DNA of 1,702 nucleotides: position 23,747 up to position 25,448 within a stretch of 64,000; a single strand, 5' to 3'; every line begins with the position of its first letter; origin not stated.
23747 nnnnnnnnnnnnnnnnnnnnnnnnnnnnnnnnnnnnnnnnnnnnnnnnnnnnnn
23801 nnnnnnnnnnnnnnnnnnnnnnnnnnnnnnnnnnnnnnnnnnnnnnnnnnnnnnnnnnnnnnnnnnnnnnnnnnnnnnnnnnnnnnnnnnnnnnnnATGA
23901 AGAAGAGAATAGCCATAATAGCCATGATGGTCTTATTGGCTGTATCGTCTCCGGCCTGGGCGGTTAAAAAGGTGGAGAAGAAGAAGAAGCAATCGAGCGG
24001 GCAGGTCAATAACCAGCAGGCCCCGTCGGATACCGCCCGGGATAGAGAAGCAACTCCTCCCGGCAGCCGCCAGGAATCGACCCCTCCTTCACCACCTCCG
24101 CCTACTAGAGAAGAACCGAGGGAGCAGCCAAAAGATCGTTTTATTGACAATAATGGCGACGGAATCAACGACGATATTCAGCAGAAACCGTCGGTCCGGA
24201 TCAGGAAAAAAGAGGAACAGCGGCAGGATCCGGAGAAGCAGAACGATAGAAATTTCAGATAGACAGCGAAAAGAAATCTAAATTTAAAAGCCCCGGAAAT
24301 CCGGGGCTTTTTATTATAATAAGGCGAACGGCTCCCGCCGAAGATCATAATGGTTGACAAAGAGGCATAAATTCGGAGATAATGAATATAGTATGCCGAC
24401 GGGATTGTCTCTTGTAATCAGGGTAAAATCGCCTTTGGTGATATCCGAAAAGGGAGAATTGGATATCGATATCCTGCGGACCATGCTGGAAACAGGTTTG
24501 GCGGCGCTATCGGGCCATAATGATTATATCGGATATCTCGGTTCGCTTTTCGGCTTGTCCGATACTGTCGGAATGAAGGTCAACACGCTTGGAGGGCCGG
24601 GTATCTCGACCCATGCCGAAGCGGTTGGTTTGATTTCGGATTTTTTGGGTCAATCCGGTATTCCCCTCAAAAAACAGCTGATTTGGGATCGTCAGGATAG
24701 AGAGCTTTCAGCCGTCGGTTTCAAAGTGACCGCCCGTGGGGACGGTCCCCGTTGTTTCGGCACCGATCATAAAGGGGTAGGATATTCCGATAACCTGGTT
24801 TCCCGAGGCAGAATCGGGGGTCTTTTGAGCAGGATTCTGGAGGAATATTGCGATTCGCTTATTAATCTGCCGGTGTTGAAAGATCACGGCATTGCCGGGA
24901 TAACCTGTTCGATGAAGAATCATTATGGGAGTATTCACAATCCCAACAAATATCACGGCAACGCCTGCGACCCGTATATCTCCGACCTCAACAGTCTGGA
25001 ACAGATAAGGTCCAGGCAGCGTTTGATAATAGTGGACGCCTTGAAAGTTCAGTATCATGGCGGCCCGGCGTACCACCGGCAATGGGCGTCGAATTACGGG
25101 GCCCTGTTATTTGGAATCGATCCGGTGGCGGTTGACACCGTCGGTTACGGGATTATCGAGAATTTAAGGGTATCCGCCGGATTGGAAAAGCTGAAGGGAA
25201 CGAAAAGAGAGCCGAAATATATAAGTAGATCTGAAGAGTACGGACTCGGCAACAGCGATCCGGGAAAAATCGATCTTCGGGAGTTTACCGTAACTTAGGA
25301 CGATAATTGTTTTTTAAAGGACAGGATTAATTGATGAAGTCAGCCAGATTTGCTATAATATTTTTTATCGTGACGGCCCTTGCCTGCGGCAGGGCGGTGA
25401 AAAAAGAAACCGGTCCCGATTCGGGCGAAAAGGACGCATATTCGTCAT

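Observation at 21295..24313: Candidate sigma-54 promoter directly downstream of an NtrC-type two-component pair, heading a three-gene secreted-protein operon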

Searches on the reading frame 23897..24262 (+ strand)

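Call 5: search_protein_families(library=pfam, proteins=[window:23897-24262:+], max_evalue=0.01)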
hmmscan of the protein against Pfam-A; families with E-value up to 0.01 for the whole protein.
window:23897-24262:+ (121 aa): 0 families

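Call 21: search_protein_families(library=pfam, proteins=[window:23897-24262:+], max_evalue=1)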
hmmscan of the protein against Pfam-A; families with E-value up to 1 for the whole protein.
window:23897-24262:+ (121 aa): 1 family
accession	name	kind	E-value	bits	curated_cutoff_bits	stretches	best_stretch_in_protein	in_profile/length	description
PF00918.22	Gastrin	-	0.17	13.3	22.2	1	8-58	3-53/127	Gastrin/cholecystokinin family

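Call 22: search_protein_families(library=ncbifam, proteins=[window:23897-24262:+], max_evalue=0.01)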
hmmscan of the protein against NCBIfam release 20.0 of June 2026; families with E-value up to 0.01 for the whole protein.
window:23897-24262:+ (121 aa): 1 family
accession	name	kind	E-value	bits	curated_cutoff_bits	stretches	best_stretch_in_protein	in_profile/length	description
NF053819.1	EF0750_LPXTG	subfamily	0.0038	17.7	47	1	1-71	1-66/105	EF2685/EF0750 family sortase-dependent surface protein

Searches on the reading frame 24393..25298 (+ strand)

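Call 57: search_protein_families(library=pfam, proteins=[window:24393-25298:+], max_evalue=0.001)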
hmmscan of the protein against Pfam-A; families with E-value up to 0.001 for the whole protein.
window:24393-25298:+ (301 aa): 1 family
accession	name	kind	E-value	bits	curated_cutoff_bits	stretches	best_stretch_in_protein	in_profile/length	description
PF04015.17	DUF362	-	9.2e-18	65.5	24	1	105-251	54-198/200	Domain of unknown function (DUF362)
